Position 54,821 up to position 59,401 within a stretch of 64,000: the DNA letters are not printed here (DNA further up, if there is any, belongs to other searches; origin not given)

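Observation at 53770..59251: Giant sequon-rich surface protein with a C-terminal anchor and cytoplasmic zinc-ribbon tail, co-oriented with UDP-sulfoquinovose synthase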

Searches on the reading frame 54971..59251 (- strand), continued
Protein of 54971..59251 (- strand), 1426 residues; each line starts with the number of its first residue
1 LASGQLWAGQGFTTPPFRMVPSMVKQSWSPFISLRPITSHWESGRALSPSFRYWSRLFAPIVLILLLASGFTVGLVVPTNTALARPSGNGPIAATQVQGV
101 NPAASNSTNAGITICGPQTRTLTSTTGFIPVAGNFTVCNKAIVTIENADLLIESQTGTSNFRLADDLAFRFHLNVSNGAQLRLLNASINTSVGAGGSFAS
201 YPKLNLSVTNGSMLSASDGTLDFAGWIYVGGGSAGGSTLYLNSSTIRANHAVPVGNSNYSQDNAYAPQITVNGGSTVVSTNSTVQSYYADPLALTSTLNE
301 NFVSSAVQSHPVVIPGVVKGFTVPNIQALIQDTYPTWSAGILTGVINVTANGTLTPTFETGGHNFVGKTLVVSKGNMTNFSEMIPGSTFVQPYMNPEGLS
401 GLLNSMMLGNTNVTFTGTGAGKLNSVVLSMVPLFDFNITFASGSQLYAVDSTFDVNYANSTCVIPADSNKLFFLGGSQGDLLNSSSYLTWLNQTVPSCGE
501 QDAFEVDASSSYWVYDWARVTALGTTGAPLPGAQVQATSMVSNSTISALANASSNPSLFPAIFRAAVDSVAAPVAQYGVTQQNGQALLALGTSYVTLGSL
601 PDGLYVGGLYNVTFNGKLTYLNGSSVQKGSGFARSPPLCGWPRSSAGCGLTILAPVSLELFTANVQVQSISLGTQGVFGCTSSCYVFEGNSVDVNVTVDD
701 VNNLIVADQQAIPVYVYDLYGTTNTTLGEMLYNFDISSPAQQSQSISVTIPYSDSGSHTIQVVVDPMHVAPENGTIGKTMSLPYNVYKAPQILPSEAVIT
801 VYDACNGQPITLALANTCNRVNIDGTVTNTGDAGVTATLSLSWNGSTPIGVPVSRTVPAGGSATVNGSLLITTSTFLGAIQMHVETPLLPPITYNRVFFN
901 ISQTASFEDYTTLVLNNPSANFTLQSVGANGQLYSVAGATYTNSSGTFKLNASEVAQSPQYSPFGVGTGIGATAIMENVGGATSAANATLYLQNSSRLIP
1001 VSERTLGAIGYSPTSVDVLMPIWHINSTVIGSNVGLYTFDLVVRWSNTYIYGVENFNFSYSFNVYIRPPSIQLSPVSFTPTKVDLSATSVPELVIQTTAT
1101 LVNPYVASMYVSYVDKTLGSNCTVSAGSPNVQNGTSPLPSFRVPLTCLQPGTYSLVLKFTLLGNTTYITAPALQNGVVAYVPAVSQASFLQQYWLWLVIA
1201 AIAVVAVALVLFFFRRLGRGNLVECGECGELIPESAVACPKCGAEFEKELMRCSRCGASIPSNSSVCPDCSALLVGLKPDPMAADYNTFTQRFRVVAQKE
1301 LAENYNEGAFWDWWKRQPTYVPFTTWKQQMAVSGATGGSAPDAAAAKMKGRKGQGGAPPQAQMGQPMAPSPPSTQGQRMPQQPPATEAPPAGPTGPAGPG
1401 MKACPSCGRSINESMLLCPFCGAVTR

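Call 13: find_related_loci(query=A1, collection=genome_contigs, flank=10000)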
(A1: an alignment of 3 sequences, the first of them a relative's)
Query A1 (1380 aa) in genome_contigs; peptide patterns used: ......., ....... (x = any residue, [..] = any of these).
144 stretches matched a pattern; 82 encode a relative of the query (tblastn E <= 1e-3); the best 80 are kept; 80 distinct loci.
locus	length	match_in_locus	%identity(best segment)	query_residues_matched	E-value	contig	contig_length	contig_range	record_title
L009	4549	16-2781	98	459-1380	0e+0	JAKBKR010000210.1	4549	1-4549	MAG: bacterium isolate DX1.bin10 NODE_29453_length_4549_cov_1.349842, whole genome shotgun sequence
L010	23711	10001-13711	64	1-1380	0e+0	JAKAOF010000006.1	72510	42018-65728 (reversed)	MAG: Thermoplasmata archaeon isolate YF1.bin117 NODE_308_length_72510_cov_18.916569, whole genome shotgun sequence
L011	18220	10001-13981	31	88-1376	8e-126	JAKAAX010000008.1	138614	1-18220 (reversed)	MAG: Thermoplasmata archaeon isolate WH2.bin11 NODE_100_length_138614_cov_3.583672, whole genome shotgun sequence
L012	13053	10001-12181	38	367-1380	1e-69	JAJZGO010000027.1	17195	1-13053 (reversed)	MAG: Thermoplasmata archaeon isolate LL4.bin73 NODE_3249_length_17195_cov_2.750644, whole genome shotgun sequence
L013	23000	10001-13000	38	87-1380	3e-67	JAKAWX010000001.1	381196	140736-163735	MAG: Thermoplasmata archaeon isolate YP4.bin89 NODE_13_length_381196_cov_4.217181, whole genome shotgun sequence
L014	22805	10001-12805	45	62-1380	1e-64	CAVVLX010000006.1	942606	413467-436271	MAG: uncultured Thermoplasmata archaeon isolate MFD09222.bin.2.58 genome assembly, contig: contig_44249, whole genome sh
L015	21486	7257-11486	30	9-1380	1e-117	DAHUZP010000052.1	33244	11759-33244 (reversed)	MAG TPA_asm: Thermoplasmata archaeon isolate clean282 k141_739003, whole genome shotgun sequence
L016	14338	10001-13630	43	35-1380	1e-62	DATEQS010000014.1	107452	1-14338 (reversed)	MAG TPA_asm: Thermoplasmata archaeon isolate SMAG_U9053 k141_843384, whole genome shotgun sequence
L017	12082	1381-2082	45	1148-1380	6e-62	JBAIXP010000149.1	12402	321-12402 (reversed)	MAG: Thermoplasmata archaeon isolate bin_222 c_000017772099, whole genome shotgun sequence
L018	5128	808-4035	36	48-1380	7e-62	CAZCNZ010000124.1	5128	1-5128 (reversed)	MAG TPA_asm: uncultured Thermoplasmatales archaeon isolate SRP140028_co1_523 genome assembly, contig: k141_6593082, whol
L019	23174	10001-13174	45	56-1380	6e-60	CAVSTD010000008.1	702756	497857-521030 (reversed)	MAG: uncultured Thermoplasmata archaeon isolate MFD09222.bin.2.158 genome assembly, contig: contig_49020, whole genome s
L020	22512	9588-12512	48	154-1380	2e-59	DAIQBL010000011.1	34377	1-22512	MAG TPA_asm: Thermoplasmatota archaeon isolate CTOTU28672 NODE_535_length_34377_cov_7.370404, whole genome shotgun seque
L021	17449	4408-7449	43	87-1380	6e-59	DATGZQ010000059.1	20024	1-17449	MAG TPA_asm: Thermoplasmata archaeon isolate SMAG_U10668 k141_1168745, whole genome shotgun sequence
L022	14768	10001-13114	36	79-1380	1e-58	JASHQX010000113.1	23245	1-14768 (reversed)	MAG: Thermoplasmata archaeon isolate JOPF086 JOPF_NEAR_contig_880833, whole genome shotgun sequence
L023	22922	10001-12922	41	154-1380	2e-58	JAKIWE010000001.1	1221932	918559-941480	MAG: Thermoplasmata archaeon isolate AcS5-107 NODE_1_length_1221932_cov_20.113987, whole genome shotgun sequence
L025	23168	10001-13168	43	87-1380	6e-58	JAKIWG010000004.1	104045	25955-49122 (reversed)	MAG: Thermoplasmata archaeon isolate AcS5-116 NODE_454_length_104045_cov_7.734571, whole genome shotgun sequence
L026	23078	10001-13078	36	87-1380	2e-57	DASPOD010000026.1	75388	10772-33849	MAG TPA_asm: Thermoplasmata archaeon isolate SMAG_U12138 k141_2366453, whole genome shotgun sequence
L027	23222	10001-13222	36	53-1380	2e-57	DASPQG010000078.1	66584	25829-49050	MAG TPA_asm: Thermoplasmata archaeon isolate SMAG_U12193 k141_1155164, whole genome shotgun sequence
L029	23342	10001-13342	44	10-1380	2e-57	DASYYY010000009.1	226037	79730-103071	MAG TPA_asm: Thermoplasmata archaeon isolate SMAG_U6348 k141_596425, whole genome shotgun sequence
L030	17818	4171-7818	45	15-1380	4e-57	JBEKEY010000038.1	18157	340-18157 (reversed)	MAG: Thermoplasmata archaeon isolate SPRUCE 217 SPRUCE_217_38, whole genome shotgun sequence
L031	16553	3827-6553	40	87-1380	2e-56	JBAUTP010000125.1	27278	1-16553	MAG: Thermoplasmata archaeon isolate MFD09264_ilm_asm_bin34 k127_204112, whole genome shotgun sequence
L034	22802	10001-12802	44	62-1380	3e-56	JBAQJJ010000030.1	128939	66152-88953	MAG: Thermoplasmata archaeon isolate MFD06594_ilm_asm_bin23 k127_236448, whole genome shotgun sequence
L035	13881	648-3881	34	27-1380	2e-55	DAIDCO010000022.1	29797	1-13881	MAG TPA_asm: bacterium isolate clean3188 NODE_22_length_29797_cov_8.587416, whole genome shotgun sequence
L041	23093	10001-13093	47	71-1380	3e-55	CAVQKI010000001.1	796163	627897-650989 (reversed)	MAG: uncultured Thermoplasmata archaeon isolate MFD00008.bin.2.14 genome assembly, contig: contig_34877, whole genome sh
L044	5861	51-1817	48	389-1380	2e-54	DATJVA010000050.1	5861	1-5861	MAG TPA_asm: Thermoplasmata archaeon isolate SMAG_U15060 k141_1465635, whole genome shotgun sequence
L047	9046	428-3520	46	86-1380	1e-54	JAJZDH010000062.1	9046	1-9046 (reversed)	MAG: Thermoplasmata archaeon isolate JA4.bin57 NODE_6401_length_9046_cov_1.780469, whole genome shotgun sequence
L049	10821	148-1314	35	977-1380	1e-53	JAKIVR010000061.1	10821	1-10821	MAG: Thermoplasmata archaeon isolate AcS11-62 AcS11-62_61, whole genome shotgun sequence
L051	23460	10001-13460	46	87-1380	1e-52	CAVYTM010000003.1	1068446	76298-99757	MAG: uncultured Thermoplasmata archaeon isolate MFD09222.bin.2.162 genome assembly, contig: contig_60308, whole genome s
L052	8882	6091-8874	37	87-1292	6e-55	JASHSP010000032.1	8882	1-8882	MAG: Thermoplasmata archaeon isolate JOPF130 JOPF_AWAY_contig_329970, whole genome shotgun sequence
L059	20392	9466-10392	39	977-1284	5e-52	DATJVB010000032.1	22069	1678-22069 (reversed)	MAG TPA_asm: Thermoplasmata archaeon isolate SMAG_U15061 k141_1408754, whole genome shotgun sequence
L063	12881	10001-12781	40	87-1284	4e-51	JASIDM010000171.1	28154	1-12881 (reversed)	MAG: Thermoplasmata archaeon isolate JOPF413 JOPF_A141_contig_118708, whole genome shotgun sequence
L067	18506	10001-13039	36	154-1380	1e-50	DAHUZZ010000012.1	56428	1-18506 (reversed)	MAG TPA_asm: Thermoplasmata archaeon isolate clean1690 NODE_12_length_56428_cov_10.548775, whole genome shotgun sequence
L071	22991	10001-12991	41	21-1295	5e-49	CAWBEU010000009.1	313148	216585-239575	MAG: uncultured Thermoplasmata archaeon isolate MFD09222.bin.2.157 genome assembly, contig: contig_68777, whole genome s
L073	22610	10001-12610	59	155-1295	1e-48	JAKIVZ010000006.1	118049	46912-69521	MAG: Candidatus Lutacidiplasma silvani isolate AcS3-62 NODE_108_length_118049_cov_12.721960, whole genome shotgun sequen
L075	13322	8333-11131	48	87-1283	4e-48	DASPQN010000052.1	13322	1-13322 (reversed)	MAG TPA_asm: Thermoplasmata archaeon isolate SMAG_U12200 k141_74263, whole genome shotgun sequence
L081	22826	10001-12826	47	77-1295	2e-47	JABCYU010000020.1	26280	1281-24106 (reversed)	MAG: Methanobacteriota archaeon isolate Inc-BW-H-2-M_MAG52 Ga0210384_10001961, whole genome shotgun sequence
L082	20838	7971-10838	52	87-1315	3e-47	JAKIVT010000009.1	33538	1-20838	MAG: Thermoplasmata archaeon isolate AcS13-54 AcS13-54_9, whole genome shotgun sequence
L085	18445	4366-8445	50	1-1380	0e+0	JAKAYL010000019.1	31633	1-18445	MAG: Thermoplasmata archaeon isolate YS4.bin60 NODE_798_length_31633_cov_8.770234, whole genome shotgun sequence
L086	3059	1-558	38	1207-1380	3e-33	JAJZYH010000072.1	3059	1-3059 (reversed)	MAG: Thermoplasmata archaeon isolate TL1-5.bin18 NODE_39712_length_3059_cov_30.146317, whole genome shotgun sequence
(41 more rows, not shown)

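Call 17: find_homologous_proteins(query=A2, max_evalue=0.001)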
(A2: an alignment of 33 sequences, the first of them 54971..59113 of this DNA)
Query A2 (33 sequences) (1380 aa, profile of the alignment): 4 proteins with E <= 0.001 among 8000 candidates.
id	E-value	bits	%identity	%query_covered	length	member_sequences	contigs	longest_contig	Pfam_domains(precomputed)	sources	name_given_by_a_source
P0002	4.1e-298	1010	66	100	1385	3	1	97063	PF13240.12,PF12773.14,PF17032.11,PF13248.12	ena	-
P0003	3.8e-292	991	51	96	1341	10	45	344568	PF13240.12,PF12773.14,PF17032.11,PF10571.16,PF13248.12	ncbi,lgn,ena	-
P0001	1.4e-288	979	100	100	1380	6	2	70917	PF13240.12,PF12773.14,PF17032.11,PF13248.12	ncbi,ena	-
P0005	1.2e-269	916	31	96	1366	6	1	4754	PF13240.12,PF12773.14,PF17032.11,PF13248.12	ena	-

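Call 29: find_encoding_contigs(protein=P0004, flank=10000, max_places=3)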
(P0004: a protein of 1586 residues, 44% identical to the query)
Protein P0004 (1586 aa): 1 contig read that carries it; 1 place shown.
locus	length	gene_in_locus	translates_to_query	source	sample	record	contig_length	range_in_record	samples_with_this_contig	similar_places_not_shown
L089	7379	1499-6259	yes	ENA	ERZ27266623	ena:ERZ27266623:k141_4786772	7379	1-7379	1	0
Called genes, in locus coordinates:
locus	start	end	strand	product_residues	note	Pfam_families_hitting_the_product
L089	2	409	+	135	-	?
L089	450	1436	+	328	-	-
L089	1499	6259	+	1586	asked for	PF12773:DZR (faint), PF13240:Zn_Ribbon_1 (faint), PF13248:Zn_ribbon_3 (faint)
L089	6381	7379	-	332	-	?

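Call 30: search_solved_structures(query=A2, max_evalue=1)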
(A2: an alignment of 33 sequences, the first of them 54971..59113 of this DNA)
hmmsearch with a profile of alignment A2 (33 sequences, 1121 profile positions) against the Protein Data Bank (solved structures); distinct sequences matched with E-value up to 1: 8.
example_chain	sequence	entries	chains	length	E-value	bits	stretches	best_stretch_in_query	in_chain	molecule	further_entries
5li0_4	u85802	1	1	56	0.032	15.5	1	1090-1118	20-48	50S ribosomal protein L32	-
4wce_Z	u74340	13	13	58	0.032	15.5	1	1090-1118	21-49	50S ribosomal protein L32 | Large ribosomal subunit protein bL32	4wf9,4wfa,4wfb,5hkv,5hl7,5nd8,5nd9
9p3z_A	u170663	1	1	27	0.061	14.6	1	1096-1118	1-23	Zinc finger C4H2 domain-containing protein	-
6o8w_2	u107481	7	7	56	0.083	14.1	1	1088-1117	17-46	50S ribosomal protein L32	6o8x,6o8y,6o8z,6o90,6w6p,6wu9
7nhk_4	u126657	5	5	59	0.086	14.1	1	1086-1117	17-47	50S ribosomal protein L32 | 50S ribosomal protein L32-3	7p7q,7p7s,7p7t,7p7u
7p7r_4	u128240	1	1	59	0.086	14.1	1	1086-1117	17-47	50S ribosomal protein L32-3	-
4qiw_P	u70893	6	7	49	0.34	12.1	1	923-945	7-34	DNA-directed RNA polymerase subunit P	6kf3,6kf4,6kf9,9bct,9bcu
2kut_A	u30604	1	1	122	0.59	11.3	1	651-727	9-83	Uncharacterized protein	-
